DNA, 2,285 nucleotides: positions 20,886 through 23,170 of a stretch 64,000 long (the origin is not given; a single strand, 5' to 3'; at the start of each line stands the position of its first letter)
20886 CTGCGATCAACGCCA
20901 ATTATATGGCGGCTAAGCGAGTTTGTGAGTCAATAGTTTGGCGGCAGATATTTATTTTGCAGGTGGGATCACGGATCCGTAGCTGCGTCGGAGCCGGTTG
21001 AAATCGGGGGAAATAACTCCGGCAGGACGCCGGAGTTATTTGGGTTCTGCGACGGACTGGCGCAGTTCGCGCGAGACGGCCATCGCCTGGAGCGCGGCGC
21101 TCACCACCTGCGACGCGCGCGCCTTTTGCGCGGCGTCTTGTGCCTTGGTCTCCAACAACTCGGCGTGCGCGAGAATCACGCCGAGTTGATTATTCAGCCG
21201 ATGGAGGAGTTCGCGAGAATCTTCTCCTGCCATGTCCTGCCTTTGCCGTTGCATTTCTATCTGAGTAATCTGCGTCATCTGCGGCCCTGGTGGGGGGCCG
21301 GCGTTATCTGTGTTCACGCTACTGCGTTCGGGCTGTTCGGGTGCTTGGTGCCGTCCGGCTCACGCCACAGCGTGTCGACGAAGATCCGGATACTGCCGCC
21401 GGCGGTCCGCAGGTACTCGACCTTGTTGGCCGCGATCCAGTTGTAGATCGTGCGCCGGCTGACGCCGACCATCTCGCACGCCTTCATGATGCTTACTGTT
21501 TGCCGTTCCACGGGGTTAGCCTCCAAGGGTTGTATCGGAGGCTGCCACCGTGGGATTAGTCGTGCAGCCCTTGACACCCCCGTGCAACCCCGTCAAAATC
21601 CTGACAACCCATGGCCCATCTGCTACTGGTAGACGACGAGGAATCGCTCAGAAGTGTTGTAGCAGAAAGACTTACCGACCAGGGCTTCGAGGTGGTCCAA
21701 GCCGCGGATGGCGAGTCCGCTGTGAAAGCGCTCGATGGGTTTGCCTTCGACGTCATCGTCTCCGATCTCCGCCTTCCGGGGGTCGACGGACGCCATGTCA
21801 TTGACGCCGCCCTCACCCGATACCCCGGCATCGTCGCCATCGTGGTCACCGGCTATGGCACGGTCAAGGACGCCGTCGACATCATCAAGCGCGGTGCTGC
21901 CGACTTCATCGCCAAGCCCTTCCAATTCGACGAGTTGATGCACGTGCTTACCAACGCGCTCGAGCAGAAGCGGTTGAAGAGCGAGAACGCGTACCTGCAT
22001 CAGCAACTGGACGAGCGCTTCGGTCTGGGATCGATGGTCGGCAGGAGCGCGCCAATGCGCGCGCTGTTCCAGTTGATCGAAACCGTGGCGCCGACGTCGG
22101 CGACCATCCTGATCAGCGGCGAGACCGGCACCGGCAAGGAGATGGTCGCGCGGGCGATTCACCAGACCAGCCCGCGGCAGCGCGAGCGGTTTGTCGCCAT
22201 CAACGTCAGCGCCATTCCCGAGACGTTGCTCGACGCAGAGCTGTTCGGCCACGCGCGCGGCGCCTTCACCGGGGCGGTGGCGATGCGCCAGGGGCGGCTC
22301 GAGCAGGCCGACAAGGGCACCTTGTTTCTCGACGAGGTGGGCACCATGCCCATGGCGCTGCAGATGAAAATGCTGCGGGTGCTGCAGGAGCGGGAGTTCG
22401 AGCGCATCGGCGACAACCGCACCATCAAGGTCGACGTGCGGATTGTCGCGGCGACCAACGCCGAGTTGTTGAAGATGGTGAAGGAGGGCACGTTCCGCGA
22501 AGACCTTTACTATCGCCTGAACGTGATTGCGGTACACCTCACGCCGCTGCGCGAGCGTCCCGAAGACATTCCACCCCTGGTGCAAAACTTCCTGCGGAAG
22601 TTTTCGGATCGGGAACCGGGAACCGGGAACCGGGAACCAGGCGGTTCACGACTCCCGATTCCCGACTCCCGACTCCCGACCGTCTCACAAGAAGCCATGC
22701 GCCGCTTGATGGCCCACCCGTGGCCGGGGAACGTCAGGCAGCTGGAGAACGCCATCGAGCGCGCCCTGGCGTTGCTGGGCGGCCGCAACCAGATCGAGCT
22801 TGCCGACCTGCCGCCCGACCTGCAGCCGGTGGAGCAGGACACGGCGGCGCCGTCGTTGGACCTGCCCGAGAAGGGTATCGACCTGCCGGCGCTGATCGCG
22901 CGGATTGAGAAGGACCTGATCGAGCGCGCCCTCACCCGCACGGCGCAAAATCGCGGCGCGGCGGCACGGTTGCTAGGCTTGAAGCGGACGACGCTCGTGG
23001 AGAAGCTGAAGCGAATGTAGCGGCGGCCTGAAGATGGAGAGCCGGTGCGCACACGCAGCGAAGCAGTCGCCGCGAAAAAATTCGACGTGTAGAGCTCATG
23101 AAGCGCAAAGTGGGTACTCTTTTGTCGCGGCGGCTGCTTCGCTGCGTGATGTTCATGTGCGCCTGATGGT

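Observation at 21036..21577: HTH + DHp-only mini histidine kinase operon next to an orphan sigma54 response regulator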

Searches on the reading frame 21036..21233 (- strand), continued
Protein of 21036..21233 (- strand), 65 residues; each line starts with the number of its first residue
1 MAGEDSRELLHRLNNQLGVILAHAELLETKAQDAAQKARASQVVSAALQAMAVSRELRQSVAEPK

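Call 39: find_homologous_proteins(query=P0157, max_evalue=0.00001)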
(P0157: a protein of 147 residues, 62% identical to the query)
Query P0157 (147 aa): 4754 proteins with E <= 0.00001 among 4965 candidates; the best 120 are listed.
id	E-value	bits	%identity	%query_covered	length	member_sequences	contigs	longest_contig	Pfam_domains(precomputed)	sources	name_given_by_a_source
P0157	2.7e-87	308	100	100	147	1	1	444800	PF12728.14,PF00376.30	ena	-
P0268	7.7e-72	258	89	99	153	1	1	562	PF12728.14,PF00376.30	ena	-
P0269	3.9e-62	226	81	99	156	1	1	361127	PF12728.14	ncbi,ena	-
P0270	1.5e-58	215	85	86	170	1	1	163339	PF12728.14,PF00376.30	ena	-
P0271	1.1e-56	209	74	97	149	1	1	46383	PF12728.14,PF00376.30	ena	-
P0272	6.9e-56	206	77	95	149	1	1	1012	PF12728.14,PF00376.30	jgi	-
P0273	1.0e-54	202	76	95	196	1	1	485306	PF12728.14,PF00376.30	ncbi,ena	-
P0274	1.9e-53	198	93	72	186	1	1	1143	-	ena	-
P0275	2.5e-53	198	75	95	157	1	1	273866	PF12728.14,PF00376.30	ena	-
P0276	7.4e-53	196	71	97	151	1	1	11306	PF12728.14,PF00376.30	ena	-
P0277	1.6e-52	195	83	78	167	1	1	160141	PF12728.14,PF00376.30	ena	-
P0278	1.7e-50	189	78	86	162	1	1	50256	PF12728.14,PF00376.30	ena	-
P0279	3.3e-50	188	84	76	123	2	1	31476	PF12728.14,PF00376.30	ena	-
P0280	1.0e-48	183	74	84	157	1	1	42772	PF12728.14,PF00376.30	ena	-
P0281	1.9e-46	175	65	95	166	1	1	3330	PF12728.14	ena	-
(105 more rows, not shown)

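Call 68: search_protein_families(library=phrogs, proteins=[window:21036-21233:-], max_evalue=0.01)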
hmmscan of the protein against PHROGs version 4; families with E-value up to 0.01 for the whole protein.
window:21036-21233:- (65 aa): 0 families

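Call 69: search_protein_families(library=padloc, proteins=[window:21036-21233:-], max_evalue=0.01)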
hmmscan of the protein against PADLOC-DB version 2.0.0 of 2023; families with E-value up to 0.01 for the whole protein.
window:21036-21233:- (65 aa): 0 families

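Call 70: predict_structure(alignment_id=A4)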
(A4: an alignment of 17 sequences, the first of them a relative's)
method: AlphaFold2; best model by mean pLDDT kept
length: 149 residues; sequences in the alignment: 17
mean_pLDDT: 60.4   pTM: 0.42
mean pLDDT of the five models: 60.4, 58.4, 57.7, 55.1, 54.7
residues with pLDDT >= 90: 8; 70-90: 51; 50-70: 28; < 50: 62
segments of 3 or more residues with pLDDT < 50: 1-3, 28-82, 147-149
pLDDT, mean of each block of 10 residues (from residue 1): 50 62 54 44 39 29 31 46 67 82 83 90 87 82 60
secondary structure, 60 per line:
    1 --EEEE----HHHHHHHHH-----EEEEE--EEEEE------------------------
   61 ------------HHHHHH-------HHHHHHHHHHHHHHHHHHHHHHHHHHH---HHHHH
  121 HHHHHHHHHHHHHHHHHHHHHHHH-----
elements in order: E3-6 H11-19 E25-29 E32-36 H73-78 H86-112 H116-144
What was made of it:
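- AlphaFold2 of a fusion gave no confident packing between the domains (pLDDT 60, pTM 0.42; call 70).
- Tried and rejected: It is uninformative about a complex (call 70).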

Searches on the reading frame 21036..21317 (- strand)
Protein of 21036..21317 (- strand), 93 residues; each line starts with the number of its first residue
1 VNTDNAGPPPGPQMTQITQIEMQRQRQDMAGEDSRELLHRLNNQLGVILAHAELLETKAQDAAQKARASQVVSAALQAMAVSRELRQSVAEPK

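Call 3: search_protein_families(library=pfam, proteins=[window:21036-21317:-], max_evalue=1)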
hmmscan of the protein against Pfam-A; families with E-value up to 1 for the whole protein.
window:21036-21317:- (93 aa): 0 families

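Call 4: search_protein_families(library=ncbifam, proteins=[window:21036-21317:-], max_evalue=1)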
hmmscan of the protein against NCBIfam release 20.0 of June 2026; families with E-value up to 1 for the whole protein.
window:21036-21317:- (93 aa): 1 family
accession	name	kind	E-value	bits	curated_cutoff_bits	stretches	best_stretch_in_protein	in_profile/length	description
NF010077.0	PRK13559.1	subfamily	0.021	13.7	361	1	16-80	156-216/364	hypothetical protein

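Call 5: find_homologous_proteins(query=window:21036-21317:-, max_evalue=0.01)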
Query window:21036-21317:- (93 aa): 1294 proteins with E <= 0.01 among 1297 candidates; the best 120 are listed.
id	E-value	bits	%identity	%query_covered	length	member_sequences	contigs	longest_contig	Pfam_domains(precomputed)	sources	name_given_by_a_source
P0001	2.2e-33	132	91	86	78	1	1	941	-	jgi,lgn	jgi:two-component sensor histidine kinase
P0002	2.9e-33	131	91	86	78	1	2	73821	-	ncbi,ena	-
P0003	3.3e-33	131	90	86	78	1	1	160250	-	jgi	jgi:two-component sensor histidine kinase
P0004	1.2e-32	129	93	80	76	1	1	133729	-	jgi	-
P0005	2.1e-32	129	87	85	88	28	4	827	-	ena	-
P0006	2.2e-32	128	92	80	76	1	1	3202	-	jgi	-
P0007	5.1e-32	127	89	86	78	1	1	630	-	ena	-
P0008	1.4e-31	126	88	86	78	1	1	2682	-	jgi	jgi:two-component sensor histidine kinase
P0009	1.6e-31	126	96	75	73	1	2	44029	-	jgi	jgi:two-component sensor histidine kinase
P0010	3.1e-31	125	89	81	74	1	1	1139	-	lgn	-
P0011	7.0e-31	124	96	74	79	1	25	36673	-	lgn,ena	-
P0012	7.1e-31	124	86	86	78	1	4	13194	-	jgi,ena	jgi:two-component sensor histidine kinase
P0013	1.6e-30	123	96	74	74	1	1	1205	-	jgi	jgi:two-component sensor histidine kinase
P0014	1.9e-30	122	94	74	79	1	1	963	-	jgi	jgi:two-component sensor histidine kinase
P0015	2.0e-30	122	94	74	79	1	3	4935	-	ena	-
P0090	4.3e-23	99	88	65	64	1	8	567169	-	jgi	jgi:hypothetical protein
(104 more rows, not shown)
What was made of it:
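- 21036..21233 (-): Stand-alone DHp-like hairpin protein. The core is 65 aa (MAGEDS...AEPK). The longest ORF runs up to GTG 21317, and an alternative start is ATG 21278. 1294 small homologues (call 5).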

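Call 9: find_encoding_contigs(protein=P0090, flank=8000, max_places=4)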
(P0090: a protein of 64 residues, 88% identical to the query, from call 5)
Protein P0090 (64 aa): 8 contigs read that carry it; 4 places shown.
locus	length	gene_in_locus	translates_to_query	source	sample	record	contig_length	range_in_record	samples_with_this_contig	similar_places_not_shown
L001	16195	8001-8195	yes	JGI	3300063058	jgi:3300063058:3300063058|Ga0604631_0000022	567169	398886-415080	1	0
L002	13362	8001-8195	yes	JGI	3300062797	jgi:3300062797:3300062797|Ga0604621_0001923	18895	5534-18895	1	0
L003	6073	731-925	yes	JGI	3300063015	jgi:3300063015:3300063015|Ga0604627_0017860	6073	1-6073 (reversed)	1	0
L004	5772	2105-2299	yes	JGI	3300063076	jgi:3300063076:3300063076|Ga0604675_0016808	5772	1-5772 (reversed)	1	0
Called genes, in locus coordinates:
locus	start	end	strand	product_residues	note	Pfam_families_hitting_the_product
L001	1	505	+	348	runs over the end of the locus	PF03102:NeuB, PF08666:SAF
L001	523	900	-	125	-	-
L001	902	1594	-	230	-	PF13505:OMP_b-brl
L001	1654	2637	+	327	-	PF01370:Epimerase, PF04321:RmlD_sub_bind (weak), PF16363:GDP_Man_Dehyd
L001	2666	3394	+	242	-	-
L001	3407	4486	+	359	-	PF02350:Epimerase_2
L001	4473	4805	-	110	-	PF07876:Dabb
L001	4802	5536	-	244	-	-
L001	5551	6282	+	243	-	PF01182:Glucosamine_iso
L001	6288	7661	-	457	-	PF00072:Response_reg, PF01078:Mg_chelatase (faint), PF00158:Sigma54_activat, PF14532:Sigma54_activ_2, PF07728:AAA_5 (weak), PF25601:AAA_lid_14, PF02954:HTH_8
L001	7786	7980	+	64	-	PF13518:HTH_28 (weak), PF13551:HTH_29 (weak), PF13384:HTH_23 (weak), PF12728:HTH_17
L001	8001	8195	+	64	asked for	-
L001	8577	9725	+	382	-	PF04542:Sigma70_r2, PF08281:Sigma70_r4_2, PF04545:Sigma70_r4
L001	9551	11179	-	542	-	PF08447:PAS_3 (faint), PF00512:HisKA, PF02518:HATPase_c, PF00072:Response_reg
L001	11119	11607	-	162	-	PF13798:PCYCGC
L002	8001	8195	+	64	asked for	-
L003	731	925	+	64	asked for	-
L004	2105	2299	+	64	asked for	-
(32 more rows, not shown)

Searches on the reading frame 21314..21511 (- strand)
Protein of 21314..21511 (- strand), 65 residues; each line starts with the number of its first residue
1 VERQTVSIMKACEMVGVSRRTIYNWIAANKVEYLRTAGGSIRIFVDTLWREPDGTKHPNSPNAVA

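Call 68: search_protein_families(library=phrogs, proteins=[window:21314-21511:-], max_evalue=0.01)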
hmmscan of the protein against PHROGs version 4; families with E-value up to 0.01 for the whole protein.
window:21314-21511:- (65 aa): 5 families
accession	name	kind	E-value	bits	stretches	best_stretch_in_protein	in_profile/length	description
phrog_66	-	integration and excision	0.00011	23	1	5-46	93-134/412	excisionase and transcriptional regulator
phrog_4102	-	head and packaging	0.0012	20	1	4-27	29-52/166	terminase small subunit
phrog_6620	-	integration and excision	0.0014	19.2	1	6-47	2-43/201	transposase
phrog_2907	-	integration and excision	0.0017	19.8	1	1-28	2-29/117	excisionase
phrog_2538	-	head and packaging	0.0056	17.8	1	9-30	22-43/129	terminase small subunit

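Call 69: search_protein_families(library=padloc, proteins=[window:21314-21511:-], max_evalue=0.01)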
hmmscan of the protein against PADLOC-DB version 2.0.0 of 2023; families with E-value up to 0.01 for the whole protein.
window:21314-21511:- (65 aa): 1 family
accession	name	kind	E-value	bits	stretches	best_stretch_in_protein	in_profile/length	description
PDLC04133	mad1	-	1.1e-06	26.8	1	1-42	1-40/60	mads_1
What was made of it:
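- Tried and rejected: The HTH gets only generic excisionase and mad1 HTH hits, so a phage or defence origin is not supported (calls 68, 69).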

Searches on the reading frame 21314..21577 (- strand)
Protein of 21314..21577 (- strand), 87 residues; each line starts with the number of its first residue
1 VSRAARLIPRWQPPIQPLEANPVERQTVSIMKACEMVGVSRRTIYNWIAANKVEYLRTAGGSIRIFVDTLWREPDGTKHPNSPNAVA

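Call 3: search_protein_families(library=pfam, proteins=[window:21314-21577:-], max_evalue=1)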
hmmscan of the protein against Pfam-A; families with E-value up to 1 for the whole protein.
window:21314-21577:- (87 aa): 15 families
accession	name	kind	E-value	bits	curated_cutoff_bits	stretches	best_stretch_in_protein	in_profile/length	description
PF12728.13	HTH_17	-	1.7e-07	31.8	27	1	32-68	6-41/51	Helix-turn-helix domain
PF13551.12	HTH_29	-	5.8e-06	26.8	28.1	1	28-50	12-35/64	Winged helix-turn helix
PF13384.12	HTH_23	-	1.3e-05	25.2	24.6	1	28-50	18-40/50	Homeodomain-like domain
PF13518.12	HTH_28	-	2e-05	25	25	1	26-49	12-34/52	Helix-turn-helix domain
PF00376.29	MerR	-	0.00011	22.4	28.2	1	32-61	4-34/38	MerR family regulatory protein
PF02954.25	HTH_8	-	0.011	15.9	22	1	31-46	22-37/42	Bacterial regulatory protein, Fis family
PF13011.12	LZ_Tnp_IS481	-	0.012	16.3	22.2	1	20-56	18-54/85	leucine-zipper of insertion element IS481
PF13022.12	HTH_Tnp_1_2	-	0.016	15.7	27.9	1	26-54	25-51/122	Helix-turn-helix of insertion element transposase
PF03683.19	UPF0175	-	0.078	13.1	27.9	1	24-55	30-61/75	Uncharacterised protein family (UPF0175)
PF01527.26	HTH_Tnp_1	-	0.11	13.1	24.1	1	28-51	24-47/75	Transposase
PF08279.18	HTH_11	-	0.12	12.7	25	1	34-49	22-37/55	HTH domain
PF01710.22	HTH_Tnp_IS630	-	0.15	12.6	21.3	1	29-53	20-44/119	Transposase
PF13309.12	HTH_22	-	0.16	12.5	29.6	1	29-48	43-62/63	HTH domain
PF06056.18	Terminase_5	-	0.16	12.4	20.3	1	34-52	20-38/58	Putative ATPase subunit of terminase (gpP-like)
PF02796.21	HTH_7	-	0.18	12.4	23.8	1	29-45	23-39/45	Helix-turn-helix domain of resolvase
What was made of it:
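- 21314..21511 (-): Excisionase/MerR-like HTH_17 protein of 65 aa, co-operonic with the hairpin gene. The longest ORF runs up to 21577. Pfam HTH_17 scores 31.8 bits against a cut-off of 27 (call 3).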

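Call 4: search_protein_families(library=ncbifam, proteins=[window:21314-21577:-], max_evalue=1)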
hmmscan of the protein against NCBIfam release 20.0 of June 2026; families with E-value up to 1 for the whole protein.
window:21314-21577:- (87 aa): 11 families
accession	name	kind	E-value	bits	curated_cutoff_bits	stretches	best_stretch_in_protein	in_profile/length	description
TIGR01764.1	excise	domain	6.2e-08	32.9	28.8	1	29-65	3-38/49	excisionase family DNA-binding protein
NF033518.0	transpos_IS607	equivalog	0.00072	19.1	110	1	32-72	2-42/187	IS607 family transposase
NF033577.2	transpos_IS481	equivalog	0.0013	18.3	224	1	21-50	7-36/284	IS481 family transposase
NF033787.1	HTH_BldC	subfamily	0.0017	18.2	77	1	35-64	10-39/49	BldC family transcriptional regulator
NF033545.0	transpos_IS630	equivalog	0.0065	15.9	100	1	26-50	11-35/299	IS630 family transposase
NF011802.0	PRK15267.1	equivalog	0.012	15.4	257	1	28-77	66-114/141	subtilase cytotoxin subunit B-like protein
NF033516.0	transpos_IS3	equivalog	0.021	14.1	160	1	24-51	97-124/369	IS3 family transposase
NF047737.1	antiphage_MADS1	equivalog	0.078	13.2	80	1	29-52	5-28/49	methylation-associated defense system helix-turn-helix domain-containing protein MAD1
NF011235.0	PRK14642.1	equivalog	0.12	11.9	297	1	51-77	17-43/199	ribosome maturation factor RimP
NF003162.0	PRK04140.1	equivalog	0.12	11.4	263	1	24-48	136-160/317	transcriptional regulator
TIGR01565.1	homeo_ZF_HD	subfamily_domain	0.16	12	57.45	1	29-52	34-57/58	homeobox domain, ZF-HD class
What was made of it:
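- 21314..21511 (-): TIGR01764 scores 32.9 against 28.8 (call 4).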

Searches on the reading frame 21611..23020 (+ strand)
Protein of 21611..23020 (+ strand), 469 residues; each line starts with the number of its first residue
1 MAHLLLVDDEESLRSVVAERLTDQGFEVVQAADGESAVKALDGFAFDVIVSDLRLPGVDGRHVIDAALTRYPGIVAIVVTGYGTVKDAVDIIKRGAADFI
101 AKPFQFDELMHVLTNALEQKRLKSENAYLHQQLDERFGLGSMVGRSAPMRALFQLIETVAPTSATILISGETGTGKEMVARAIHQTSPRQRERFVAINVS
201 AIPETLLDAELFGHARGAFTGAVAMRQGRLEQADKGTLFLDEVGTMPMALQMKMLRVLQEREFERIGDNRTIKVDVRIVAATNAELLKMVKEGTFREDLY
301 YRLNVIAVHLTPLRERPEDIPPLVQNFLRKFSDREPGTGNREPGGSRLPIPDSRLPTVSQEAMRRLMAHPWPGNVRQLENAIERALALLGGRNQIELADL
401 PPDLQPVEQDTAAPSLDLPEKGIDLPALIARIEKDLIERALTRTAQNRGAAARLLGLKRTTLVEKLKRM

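Call 3: search_protein_families(library=pfam, proteins=[window:21611-23020:+], max_evalue=1)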
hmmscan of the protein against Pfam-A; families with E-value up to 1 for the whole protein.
window:21611-23020:+ (469 aa): 22 families
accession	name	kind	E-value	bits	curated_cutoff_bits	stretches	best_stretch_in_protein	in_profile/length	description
PF00158.32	Sigma54_activat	-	3.2e-72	242.1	20.2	1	142-308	1-167/168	Sigma-54 interaction domain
PF00072.30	Response_reg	-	9.7e-24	84.1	30.2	1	5-113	2-110/111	Response regulator receiver domain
PF25601.1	AAA_lid_14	-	5.8e-21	74.6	27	2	355-411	26-81/87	AAA+ ATPase lid domain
PF14532.12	Sigma54_activ_2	-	6.3e-21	75.5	25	1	143-313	1-138/138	Sigma-54 interaction domain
PF02954.25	HTH_8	-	1e-09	38.4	22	1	430-468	3-41/42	Bacterial regulatory protein, Fis family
PF07728.20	AAA_5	-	9.7e-09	35.8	22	1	166-284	2-123/139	AAA domain (dynein-related subfamily)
PF13191.12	AAA_16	-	1.5e-05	26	32.6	1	143-218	3-85/167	AAA ATPase domain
PF01078.27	Mg_chelatase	-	0.00011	22.2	20.3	1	159-283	18-157/207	Magnesium chelatase, subunit ChlI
PF07724.20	AAA_2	-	0.00021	21.8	27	1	164-291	4-132/166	AAA domain (Cdc48 subfamily)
PF00004.35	AAA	-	0.00046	21.1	21.2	1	166-284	1-110/131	ATPase family associated with various cellular activities (AAA)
PF18024.7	HTH_50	-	0.00062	19.8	27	1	424-468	3-46/50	Helix-turn-helix domain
PF00493.29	MCM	-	0.0016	18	23.3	1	164-295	58-184/224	MCM P-loop domain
PF13401.12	AAA_22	-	0.0069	17.1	27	1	165-201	7-43/130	AAA domain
PF20030.5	bpMoxR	-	0.0075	15.8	27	1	155-283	23-145/205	MoxR domain in the MoxR-vWA-beta-propeller ternary systems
PF12775.13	AAA_7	-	0.035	14.1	25.8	1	155-201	25-71/181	P-loop containing dynein motor region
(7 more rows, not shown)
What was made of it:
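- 21611..23020 (+): NtrC-type sigma-54 activator (REC, AAA+, Fis-type HTH), divergent from the HTH-hairpin operon. Pfam Response_reg, Sigma54_activat and HTH_8 (call 3).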

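Call 26: search_protein_families(library=ncbifam, proteins=[window:21611-23020:+], max_evalue=0.00001)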
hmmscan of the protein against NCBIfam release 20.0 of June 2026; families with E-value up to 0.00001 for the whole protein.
window:21611-23020:+ (469 aa): 102 families (the best 25 are shown)
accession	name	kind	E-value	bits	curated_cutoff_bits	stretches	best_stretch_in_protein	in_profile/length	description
NF008469.0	PRK11361.1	equivalog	1.2e-132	442.9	714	1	3-467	6-452/461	acetoacetate metabolism transcriptional regulator AtoC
TIGR01818.1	ntrC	equivalog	3.8e-122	408.4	558.6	1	5-468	2-462/463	nitrogen regulation protein NR(I)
TIGR02915.1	PEP_resp_reg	equivalog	3.9e-113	378.6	502.6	1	4-468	1-441/445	PEP-CTERM-box response regulator transcription factor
NF051870.1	NAssimRespRegNtrX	equivalog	5.3e-108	361.8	600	1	2-468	2-449/452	nitrogen assimilation response regulator NtrX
NF008176.1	PRK10923.1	equivalog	2.1e-105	353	620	1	4-468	6-465/469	nitrogen regulation protein NR(I)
NF007689.0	PRK10365.1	equivalog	1.9e-104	349.9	760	1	4-468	8-441/441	sigma-54-dependent response regulator transcription factor ZraR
NF011695.0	PRK15115.1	equivalog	9.8e-104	347.6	763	1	2-466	7-433/445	two-component system response regulator GlrR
TIGR01817.1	nifA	equivalog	3.4e-101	339.6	528.85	1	129-402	184-440/534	nif-specific transcriptional activator NifA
NF041552.1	TF_PrdR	equivalog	3.8e-100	335.9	795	1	125-467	250-574/577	sigma-54 dependent transcriptional regulator PrdR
NF041946.1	LuxO_transreg_Vib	equivalog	7.8e-100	334.8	800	1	7-466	2-457/463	quorum-sensing sigma-54 dependent transcriptional regulator LuxO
NF011958.0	PRK15429.1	equivalog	6.1e-97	325.9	830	1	120-469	358-684/692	formate hydrogenlyase transcriptional activator FlhA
NF038308.1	RNA_repair_RtcR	equivalog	7.9e-95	318.7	650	1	98-462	135-504/530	RNA repair transcriptional activator RtcR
NF050807.1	TransRegFlbDCaul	equivalog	6.2e-94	315.4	750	1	22-468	21-437/454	sigma-54-dependent transcriptional regulator FlbD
NF003451.0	PRK05022.1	equivalog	6.8e-94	315.4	476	1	114-469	165-508/512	nitric oxide reductase transcriptional regulator NorR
TIGR02329.1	propionate_PrpR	equivalog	6e-90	302.3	499.2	1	107-467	180-525/526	propionate catabolism operon regulatory protein PrpR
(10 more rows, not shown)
